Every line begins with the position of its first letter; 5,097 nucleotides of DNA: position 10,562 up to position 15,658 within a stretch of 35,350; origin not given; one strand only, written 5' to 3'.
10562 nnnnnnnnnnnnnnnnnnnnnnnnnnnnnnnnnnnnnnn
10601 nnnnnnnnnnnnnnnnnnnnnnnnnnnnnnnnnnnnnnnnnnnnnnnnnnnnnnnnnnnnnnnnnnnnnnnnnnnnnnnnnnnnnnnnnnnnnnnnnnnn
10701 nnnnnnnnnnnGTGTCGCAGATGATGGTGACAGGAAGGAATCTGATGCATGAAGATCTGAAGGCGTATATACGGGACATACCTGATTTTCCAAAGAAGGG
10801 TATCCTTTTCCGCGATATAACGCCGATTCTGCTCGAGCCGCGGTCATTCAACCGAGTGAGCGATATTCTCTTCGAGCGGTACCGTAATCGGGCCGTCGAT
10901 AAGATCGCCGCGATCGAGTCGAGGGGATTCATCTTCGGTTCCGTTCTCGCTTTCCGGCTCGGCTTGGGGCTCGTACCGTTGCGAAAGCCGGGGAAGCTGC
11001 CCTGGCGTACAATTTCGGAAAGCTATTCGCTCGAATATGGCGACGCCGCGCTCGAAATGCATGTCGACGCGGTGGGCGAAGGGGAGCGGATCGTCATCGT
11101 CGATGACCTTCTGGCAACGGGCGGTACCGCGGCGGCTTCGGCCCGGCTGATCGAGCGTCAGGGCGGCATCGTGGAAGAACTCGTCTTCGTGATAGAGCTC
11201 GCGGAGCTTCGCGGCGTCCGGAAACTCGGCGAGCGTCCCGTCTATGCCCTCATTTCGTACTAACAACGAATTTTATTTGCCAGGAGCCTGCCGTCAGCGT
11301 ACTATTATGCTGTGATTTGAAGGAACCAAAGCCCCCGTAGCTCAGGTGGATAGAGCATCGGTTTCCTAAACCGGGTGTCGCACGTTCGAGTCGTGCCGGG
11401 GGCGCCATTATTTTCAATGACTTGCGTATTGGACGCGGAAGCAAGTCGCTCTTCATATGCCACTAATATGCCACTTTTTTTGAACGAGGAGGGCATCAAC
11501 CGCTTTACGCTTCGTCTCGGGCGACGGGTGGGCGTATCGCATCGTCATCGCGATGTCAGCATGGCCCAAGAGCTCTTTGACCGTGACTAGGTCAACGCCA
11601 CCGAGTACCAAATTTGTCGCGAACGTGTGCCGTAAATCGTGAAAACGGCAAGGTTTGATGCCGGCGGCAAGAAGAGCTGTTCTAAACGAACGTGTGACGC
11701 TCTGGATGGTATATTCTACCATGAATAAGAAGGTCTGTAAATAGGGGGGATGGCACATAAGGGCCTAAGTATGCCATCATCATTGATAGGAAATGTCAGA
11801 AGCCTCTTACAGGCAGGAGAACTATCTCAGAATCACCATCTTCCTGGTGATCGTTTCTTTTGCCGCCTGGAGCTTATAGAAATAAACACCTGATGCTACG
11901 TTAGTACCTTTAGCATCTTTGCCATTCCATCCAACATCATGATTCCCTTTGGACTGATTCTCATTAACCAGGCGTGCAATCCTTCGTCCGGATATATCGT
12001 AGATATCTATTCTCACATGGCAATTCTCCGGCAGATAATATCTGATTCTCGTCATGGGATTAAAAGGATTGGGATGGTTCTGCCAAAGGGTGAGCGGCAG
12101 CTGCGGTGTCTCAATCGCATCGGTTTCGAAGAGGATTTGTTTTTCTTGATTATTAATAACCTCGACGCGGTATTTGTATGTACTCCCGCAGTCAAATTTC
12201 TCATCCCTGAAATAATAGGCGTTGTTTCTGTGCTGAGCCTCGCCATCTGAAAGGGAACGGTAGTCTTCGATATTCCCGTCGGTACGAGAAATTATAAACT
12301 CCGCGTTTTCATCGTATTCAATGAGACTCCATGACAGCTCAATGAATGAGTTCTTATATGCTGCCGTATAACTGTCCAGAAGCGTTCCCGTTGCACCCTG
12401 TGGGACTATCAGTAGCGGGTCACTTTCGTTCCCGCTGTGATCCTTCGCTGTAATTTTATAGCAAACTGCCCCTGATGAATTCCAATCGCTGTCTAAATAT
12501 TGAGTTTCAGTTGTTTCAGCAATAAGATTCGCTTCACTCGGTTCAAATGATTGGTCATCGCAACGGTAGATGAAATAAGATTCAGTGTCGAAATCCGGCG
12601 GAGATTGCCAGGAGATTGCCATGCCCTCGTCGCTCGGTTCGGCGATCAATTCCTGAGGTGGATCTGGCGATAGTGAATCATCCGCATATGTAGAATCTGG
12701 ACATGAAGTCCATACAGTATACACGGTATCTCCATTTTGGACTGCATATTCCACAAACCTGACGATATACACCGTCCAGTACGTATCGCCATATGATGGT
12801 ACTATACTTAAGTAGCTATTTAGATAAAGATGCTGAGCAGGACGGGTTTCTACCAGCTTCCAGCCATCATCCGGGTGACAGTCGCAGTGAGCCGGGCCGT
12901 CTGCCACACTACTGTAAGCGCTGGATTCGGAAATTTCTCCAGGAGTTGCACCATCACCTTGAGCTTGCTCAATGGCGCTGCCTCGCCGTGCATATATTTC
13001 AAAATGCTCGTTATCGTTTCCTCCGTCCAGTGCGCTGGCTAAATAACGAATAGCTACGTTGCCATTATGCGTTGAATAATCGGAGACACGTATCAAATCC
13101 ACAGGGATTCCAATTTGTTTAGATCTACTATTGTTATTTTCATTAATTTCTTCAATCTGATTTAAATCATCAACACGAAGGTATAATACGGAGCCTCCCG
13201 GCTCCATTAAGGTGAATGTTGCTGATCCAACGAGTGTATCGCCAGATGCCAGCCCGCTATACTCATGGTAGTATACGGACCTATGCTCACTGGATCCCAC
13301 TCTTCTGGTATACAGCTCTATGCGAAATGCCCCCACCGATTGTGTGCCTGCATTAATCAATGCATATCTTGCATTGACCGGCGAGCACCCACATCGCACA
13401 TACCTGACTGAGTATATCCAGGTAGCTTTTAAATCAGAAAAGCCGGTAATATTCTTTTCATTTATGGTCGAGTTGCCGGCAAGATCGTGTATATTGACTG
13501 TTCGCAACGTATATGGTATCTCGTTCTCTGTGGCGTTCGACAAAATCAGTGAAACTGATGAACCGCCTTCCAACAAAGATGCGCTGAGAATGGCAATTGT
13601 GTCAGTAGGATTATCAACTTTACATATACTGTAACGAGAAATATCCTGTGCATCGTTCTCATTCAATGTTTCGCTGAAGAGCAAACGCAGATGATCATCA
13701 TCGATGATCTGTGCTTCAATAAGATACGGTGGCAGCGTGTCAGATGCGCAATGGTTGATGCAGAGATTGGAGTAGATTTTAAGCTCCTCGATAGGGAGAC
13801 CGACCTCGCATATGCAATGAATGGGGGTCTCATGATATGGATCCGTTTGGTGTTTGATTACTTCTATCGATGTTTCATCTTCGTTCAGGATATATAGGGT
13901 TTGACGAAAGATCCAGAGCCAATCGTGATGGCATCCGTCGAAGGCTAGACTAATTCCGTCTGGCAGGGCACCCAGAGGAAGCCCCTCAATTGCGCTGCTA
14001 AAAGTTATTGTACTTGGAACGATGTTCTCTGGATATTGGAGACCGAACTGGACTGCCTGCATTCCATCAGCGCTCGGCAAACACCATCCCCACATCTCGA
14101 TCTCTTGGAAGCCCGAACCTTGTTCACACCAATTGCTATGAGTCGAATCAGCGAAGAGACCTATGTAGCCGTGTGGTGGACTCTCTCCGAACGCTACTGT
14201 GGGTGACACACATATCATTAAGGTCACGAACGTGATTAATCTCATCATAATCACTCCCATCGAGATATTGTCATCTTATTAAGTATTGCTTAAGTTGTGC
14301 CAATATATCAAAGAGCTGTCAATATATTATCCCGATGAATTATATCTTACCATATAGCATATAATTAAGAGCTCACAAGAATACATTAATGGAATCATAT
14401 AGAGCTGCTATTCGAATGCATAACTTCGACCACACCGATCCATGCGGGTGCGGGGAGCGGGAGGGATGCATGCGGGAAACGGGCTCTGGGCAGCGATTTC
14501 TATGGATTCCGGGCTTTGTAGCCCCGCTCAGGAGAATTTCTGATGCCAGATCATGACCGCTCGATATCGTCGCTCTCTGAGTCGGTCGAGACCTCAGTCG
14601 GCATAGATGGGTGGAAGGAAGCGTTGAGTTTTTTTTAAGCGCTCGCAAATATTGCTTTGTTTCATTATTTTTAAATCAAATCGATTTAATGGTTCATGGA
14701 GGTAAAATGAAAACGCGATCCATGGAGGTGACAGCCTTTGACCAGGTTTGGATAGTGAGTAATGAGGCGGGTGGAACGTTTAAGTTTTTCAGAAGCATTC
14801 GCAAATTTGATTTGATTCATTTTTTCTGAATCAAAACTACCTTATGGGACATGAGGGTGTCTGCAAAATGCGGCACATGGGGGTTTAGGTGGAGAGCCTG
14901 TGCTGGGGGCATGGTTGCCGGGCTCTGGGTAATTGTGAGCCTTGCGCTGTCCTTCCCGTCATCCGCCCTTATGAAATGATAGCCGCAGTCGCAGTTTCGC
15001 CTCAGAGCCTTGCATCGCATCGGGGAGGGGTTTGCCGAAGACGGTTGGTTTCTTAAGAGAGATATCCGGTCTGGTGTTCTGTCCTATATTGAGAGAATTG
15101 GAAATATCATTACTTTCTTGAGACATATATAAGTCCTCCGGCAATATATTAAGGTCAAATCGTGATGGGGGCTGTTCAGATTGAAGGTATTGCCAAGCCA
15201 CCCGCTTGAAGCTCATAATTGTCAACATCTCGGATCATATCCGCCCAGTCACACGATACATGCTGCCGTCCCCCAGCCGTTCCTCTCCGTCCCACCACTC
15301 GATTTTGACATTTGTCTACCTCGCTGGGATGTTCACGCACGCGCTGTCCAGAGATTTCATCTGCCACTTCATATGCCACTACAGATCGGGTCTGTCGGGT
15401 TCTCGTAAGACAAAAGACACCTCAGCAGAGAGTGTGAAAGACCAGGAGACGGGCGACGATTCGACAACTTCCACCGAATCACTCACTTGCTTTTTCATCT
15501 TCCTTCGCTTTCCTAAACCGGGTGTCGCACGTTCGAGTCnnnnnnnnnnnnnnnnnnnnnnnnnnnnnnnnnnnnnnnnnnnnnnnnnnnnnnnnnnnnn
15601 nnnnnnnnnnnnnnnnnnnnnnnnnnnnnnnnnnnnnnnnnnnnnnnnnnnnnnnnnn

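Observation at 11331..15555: tRNA-Arg(CCT)-anchored ~4.1-kb integrative islet delimited by a perfect 47-bp direct repeat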

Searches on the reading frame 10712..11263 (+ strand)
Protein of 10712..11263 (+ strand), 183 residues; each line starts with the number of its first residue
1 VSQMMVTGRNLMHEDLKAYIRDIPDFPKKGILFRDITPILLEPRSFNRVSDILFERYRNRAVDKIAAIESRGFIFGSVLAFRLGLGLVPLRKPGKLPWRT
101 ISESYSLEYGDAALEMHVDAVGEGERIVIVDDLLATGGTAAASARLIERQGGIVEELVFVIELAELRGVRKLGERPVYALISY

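Call 7: search_protein_families(library=pfam, proteins=[window:10712-11263:+], max_evalue=0.01)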
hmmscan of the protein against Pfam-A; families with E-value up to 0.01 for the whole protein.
window:10712-11263:+ (183 aa): 2 families
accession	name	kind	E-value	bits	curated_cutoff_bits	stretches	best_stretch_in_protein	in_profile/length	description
PF00156.33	Pribosyltran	-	2.1e-12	47.1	26.3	1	42-152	8-115/158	Phosphoribosyl transferase domain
PF14681.12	UPRTase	-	0.00077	19.4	27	1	124-174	120-170/206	Uracil phosphoribosyltransferase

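Call 10: find_encoding_contigs(protein=window:10712-11263:+, flank=10000, max_places=10)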
Protein window:10712-11263:+ (183 aa): no gene with exactly this product is on record in the collection.

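Call 12: find_related_loci(query=window:10712-11263:+, collection=genome_contigs, flank=10000)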
Query window:10712-11263:+ (183 aa) in genome_contigs; peptide patterns used: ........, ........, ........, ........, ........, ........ (x = any residue, [..] = any of these).
600 stretches matched a pattern (row limit reached: there are more); 100 encode a relative of the query (tblastn E <= 1e-3); the best 80 are kept; 80 distinct loci.
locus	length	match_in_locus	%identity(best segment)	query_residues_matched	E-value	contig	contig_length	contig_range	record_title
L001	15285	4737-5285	78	1-183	5e-88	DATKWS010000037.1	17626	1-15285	MAG TPA_asm: Patescibacteria group bacterium isolate SMAG_U14169 k141_3133601, whole genome shotgun sequence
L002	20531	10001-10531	65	6-183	6e-75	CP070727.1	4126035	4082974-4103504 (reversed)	MAG: bacterium isolate bin44 chromosome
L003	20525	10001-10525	55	10-183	2e-60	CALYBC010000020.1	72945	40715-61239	MAG: uncultured Alphaproteobacteria bacterium isolate E17__bin256 genome assembly, contig: E17__k127_1539773, whole geno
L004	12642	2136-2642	57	15-183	1e-59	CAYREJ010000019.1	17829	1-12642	MAG TPA_asm: uncultured Acidobacteriota bacterium isolate binchicken_co30_160 genome assembly, contig: NODE_2295_length_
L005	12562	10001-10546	48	2-183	2e-57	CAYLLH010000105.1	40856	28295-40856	MAG TPA_asm: uncultured Thermoplasmatales archaeon isolate SRP067234_co1_161 genome assembly, contig: k99_323173, whole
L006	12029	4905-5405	55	15-182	1e-55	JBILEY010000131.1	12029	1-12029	MAG: Planctomycetota bacterium isolate ME2016-07-29_3300044622_group7_bin193 Rohwer_bin1783_scaffold_5524_c1, whole geno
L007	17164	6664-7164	55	15-182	1e-55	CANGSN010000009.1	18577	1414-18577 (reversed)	MAG: Planctomycetota bacterium isolate RE-15aug16-297 genome assembly, contig: RE-15aug16-C3809, whole genome shotgun se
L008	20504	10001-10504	54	3-168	8e-53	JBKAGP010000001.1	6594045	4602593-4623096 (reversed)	MAG: Planctomycetota bacterium isolate Ske_MAG13 Ske_MAG13_0001, whole genome shotgun sequence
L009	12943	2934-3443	51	16-183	7e-52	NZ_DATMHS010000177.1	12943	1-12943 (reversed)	MAG: Ramlibacter sp. isolate SMAG_U13522 k141_97665, whole genome shotgun sequence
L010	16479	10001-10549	51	6-183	6e-51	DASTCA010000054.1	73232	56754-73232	MAG TPA_asm: Gemmatimonadota bacterium isolate SMAG_U780 k141_1088321, whole genome shotgun sequence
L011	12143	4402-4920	53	11-183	5e-50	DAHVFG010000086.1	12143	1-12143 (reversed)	MAG TPA_asm: Chloroflexi bacterium isolate clean1712 NODE_86_length_12143_cov_9.720123, whole genome shotgun sequence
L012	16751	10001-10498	52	15-181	2e-48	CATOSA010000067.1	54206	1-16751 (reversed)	MAG: uncultured Burkholderiales bacterium isolate 35ab09db-a72b-43d9-8f64-0f05210ab128 genome assembly, contig: contig_6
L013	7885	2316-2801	52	16-177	6e-47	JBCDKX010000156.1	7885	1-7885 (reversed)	MAG: Pseudomonadota bacterium isolate P01_H01_bin.71 k141_570159_length_7885_cov_27.9127, whole genome shotgun sequence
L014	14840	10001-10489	52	20-182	2e-46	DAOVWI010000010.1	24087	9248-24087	MAG TPA_asm: Gemmatimonadales bacterium isolate CSMAG_1727 CSMAG_1727_k141_2929693_length_24087_cov_12.0000, whole genom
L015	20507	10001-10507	47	15-183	6e-46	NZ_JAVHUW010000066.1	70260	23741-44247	Candidatus Desulfosporosinus nitrosoreducens strain PR k141_1295, whole genome shotgun sequence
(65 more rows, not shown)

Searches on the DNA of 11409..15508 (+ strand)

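Call 58: search_dna_similar(query=window:11409-15508:+, collection=phages, mode=distant, max_rows=8)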
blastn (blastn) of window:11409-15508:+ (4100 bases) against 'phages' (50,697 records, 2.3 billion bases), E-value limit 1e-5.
No match.
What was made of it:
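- On Prophage: No DNA match in 50,697 phage records (call 58)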

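Call 59: search_dna_similar(query=window:11409-15508:+, collection=plasmids, mode=distant, max_rows=8)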
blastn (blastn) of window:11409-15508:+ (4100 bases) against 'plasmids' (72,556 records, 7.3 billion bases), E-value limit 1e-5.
No match.
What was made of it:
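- On ICE / IME: No DNA match in plasmids (call 59)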
